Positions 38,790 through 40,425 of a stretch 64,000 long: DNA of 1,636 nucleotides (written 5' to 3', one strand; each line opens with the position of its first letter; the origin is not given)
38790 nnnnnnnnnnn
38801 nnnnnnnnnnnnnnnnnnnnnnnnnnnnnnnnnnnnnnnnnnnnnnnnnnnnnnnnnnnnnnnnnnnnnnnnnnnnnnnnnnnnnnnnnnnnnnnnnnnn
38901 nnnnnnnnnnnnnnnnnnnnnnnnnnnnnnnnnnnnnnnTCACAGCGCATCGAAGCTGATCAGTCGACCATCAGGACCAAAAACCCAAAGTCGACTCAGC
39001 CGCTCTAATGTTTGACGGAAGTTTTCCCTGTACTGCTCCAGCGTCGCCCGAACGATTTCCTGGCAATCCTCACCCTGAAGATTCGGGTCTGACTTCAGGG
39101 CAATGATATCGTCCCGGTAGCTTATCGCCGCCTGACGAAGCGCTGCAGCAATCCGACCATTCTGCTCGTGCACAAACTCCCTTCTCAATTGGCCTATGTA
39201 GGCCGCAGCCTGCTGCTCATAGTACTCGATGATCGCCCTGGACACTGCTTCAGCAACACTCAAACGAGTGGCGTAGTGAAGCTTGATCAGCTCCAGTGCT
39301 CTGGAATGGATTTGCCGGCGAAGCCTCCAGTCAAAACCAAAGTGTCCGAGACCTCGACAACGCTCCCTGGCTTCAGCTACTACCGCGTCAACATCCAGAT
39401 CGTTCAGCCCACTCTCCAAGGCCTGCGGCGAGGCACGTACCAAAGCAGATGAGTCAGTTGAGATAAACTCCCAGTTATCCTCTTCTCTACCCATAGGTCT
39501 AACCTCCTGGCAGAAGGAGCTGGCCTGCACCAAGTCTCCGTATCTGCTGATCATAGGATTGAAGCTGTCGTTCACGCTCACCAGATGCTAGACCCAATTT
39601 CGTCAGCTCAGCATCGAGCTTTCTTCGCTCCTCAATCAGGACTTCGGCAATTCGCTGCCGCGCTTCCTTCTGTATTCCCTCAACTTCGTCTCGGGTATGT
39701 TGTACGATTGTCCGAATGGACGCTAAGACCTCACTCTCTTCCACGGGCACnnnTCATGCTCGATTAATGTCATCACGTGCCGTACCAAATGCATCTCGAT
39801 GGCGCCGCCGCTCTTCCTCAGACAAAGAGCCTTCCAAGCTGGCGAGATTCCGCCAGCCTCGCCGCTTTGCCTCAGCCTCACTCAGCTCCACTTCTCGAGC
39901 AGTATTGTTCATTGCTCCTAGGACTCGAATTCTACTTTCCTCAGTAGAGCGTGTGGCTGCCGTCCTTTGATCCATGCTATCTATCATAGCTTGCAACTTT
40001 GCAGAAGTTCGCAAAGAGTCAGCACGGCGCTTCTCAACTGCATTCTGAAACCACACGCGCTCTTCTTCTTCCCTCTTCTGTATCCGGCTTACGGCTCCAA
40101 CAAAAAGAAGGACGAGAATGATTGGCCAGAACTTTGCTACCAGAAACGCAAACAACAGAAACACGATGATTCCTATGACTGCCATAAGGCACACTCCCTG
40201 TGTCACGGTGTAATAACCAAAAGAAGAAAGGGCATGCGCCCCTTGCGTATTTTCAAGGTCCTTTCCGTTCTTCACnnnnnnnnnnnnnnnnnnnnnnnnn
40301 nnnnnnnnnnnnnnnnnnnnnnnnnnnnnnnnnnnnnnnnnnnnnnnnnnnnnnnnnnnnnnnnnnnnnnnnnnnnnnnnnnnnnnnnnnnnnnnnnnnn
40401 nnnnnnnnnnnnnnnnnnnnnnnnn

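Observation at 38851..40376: Two near-identical about 70-nt terminator repeats with a compensatory base-pair change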

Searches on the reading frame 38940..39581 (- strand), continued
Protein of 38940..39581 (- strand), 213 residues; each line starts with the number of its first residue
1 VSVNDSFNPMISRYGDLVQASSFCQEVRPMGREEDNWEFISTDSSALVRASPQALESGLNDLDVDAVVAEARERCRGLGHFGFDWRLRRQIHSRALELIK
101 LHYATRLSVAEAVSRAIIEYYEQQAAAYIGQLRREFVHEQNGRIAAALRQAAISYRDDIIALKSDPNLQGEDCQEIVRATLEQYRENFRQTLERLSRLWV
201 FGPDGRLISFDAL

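Call 64: fold_search(model_id=the predicted structure, library=pdb)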
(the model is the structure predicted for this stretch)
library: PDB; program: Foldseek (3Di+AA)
matches with E <= 10: 415; with E <= 0.001: 0
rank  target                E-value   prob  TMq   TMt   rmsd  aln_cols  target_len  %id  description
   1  6n4n_C                2.2e-01  0.23  0.20  0.20  15.4       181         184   17  Crystal structure of the designed protein DNCR2/danoprevir/NS3a complex (released 2019-09-11)
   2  4pr9_E                2.9e-01  0.28  0.25  0.26  18.1       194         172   12  Human Vinculin (residues 891-1066) in complex with PIP (released 2014-12-10)
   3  1qkr_A                3.0e-01  0.21  0.21  0.22  14.1       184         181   12  Crystal structure of the vinculin tail and a pathway for activation (released 2000-08-04)
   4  5l0c_D                5.3e-01  0.15  0.22  0.24  15.8       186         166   14  Human metavinculin (residues 959-1134) in complex with PIP2 (released 2016-08-31)
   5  6n4n_F                5.3e-01  0.15  0.21  0.20  15.2       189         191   16  Crystal structure of the designed protein DNCR2/danoprevir/NS3a complex (released 2019-09-11)
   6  1yvi_A                5.3e-01  0.13  0.18  0.21  16.0       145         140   13  X-RAY STRUCTURE OF PUTATIVE HISTIDINE-CONTAINING PHOSPHOTRANSFER PROTEIN FROM RICE, AK104879 (released 2005-02-22)
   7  3h2v_D                6.2e-01  0.16  0.23  0.24  18.8       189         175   10  Human raver1 RRM1 domain in complex with human vinculin tail domain Vt (released 2009-07-28)
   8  9qwo_A                6.8e-01  0.21  0.24  0.25  16.6       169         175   13  Vinculin tail bound to paxillin LD2 (released 2025-04-23)
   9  9kx0                  6.8e-01  0.21  0.25  0.22  12.8       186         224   11  Crystal structure of CAMP3 factor of Cutibacterium acnes. (released 2025-07-23)
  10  1qkr_B                7.6e-01  0.14  0.22  0.22  13.8       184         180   12  Crystal structure of the vinculin tail and a pathway for activation (released 2000-08-04)
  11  5l0c_A                7.6e-01  0.13  0.22  0.23  16.4       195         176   14  Human metavinculin (residues 959-1134) in complex with PIP2 (released 2016-08-31)
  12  8i7o_B8               7.6e-01  0.07  0.14  0.14  26.6       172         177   14  In situ structure of axonemal doublet microtubules in mouse sperm with 16-nm repeat (released 2023-10-11)
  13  8ec3                  7.9e-01  0.13  0.22  0.25  14.7       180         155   10  The crystal structure of the complement inhibitory domain of Borrelia hermsii FbpC. (released 2023-06-07)
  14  9dir_A                8.8e-01  0.38  0.29  0.39  16.1       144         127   15  Cryo-EM structure of the heme/hemoglobin transporter ChuA, in complex with de novo designed binder G7 (released 2025-05-21)
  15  3jbk_M                8.8e-01  0.16  0.21  0.26  10.9       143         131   13  Cryo-EM reconstruction of the metavinculin-actin interface (released 2015-11-04)
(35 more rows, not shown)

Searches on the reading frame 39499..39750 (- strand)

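Call 9: search_protein_families(library=pfam, proteins=[window:39499-39750:-], max_evalue=0.01)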
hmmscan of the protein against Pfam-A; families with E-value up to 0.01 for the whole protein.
window:39499-39750:- (83 aa): 0 families

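Call 15: search_protein_families(library=phrogs, proteins=[window:39499-39750:-], max_evalue=0.1)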
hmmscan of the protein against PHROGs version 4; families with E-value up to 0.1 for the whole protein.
window:39499-39750:- (83 aa): 1 family
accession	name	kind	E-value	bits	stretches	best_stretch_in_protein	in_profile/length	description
phrog_6017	-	unknown function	0.05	14.9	1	8-67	13-71/105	-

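Call 16: search_protein_families(library=padloc, proteins=[window:39499-39750:-], max_evalue=0.1)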
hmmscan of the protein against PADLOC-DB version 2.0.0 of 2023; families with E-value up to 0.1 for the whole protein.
window:39499-39750:- (83 aa): 1 family
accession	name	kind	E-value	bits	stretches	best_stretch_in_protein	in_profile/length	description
PDLC02113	Cas7_IIId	-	0.016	12.6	1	4-76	108-179/207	-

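Call 17: search_protein_families(library=ncbifam, proteins=[window:39499-39750:-], max_evalue=0.1)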
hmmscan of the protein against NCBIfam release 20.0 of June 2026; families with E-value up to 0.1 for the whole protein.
window:39499-39750:- (83 aa): 1 family
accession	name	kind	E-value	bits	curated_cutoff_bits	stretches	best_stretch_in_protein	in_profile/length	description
NF006574.0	PRK09098.1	subfamily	0.012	15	278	1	7-69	36-96/277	HrpE/YscL family type III secretion apparatus protein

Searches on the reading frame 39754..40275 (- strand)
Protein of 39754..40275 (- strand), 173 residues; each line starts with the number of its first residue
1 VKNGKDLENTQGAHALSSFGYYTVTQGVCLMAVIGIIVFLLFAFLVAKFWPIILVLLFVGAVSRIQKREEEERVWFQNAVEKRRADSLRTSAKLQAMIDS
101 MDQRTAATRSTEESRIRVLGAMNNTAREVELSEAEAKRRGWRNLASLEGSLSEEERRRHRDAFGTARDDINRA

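Call 9: search_protein_families(library=pfam, proteins=[window:39754-40275:-], max_evalue=0.01)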
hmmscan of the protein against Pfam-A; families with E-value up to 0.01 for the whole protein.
window:39754-40275:- (173 aa): 0 families

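Call 15: search_protein_families(library=phrogs, proteins=[window:39754-40275:-], max_evalue=0.1)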
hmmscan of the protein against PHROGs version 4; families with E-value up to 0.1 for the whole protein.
window:39754-40275:- (173 aa): 3 families
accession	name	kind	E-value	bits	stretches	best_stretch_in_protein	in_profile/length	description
phrog_10061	-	unknown function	0.0083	17.3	1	26-72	22-72/75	-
phrog_16172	-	unknown function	0.0094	17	1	16-58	55-97/110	-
phrog_15952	-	unknown function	0.03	15.6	1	32-69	37-74/76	-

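Call 16: search_protein_families(library=padloc, proteins=[window:39754-40275:-], max_evalue=0.1)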
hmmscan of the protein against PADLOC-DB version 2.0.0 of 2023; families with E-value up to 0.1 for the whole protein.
window:39754-40275:- (173 aa): 0 families

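Call 17: search_protein_families(library=ncbifam, proteins=[window:39754-40275:-], max_evalue=0.1)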
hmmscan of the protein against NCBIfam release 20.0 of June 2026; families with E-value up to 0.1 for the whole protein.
window:39754-40275:- (173 aa): 3 families
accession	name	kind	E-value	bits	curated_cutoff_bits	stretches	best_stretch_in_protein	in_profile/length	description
NF052278.1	AFWIR_fam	exception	0.0032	17.7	60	1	22-66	23-67/96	AFWIR motif membrane protein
TIGR00297.1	TIGR00297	hypoth_equivalog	0.007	16.1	205.85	1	25-88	26-87/237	TIGR00297 family protein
NF000049.1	tet_MFS_40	exception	0.027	13.6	800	1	28-97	294-362/406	tetracycline efflux MFS transporter Tet(40)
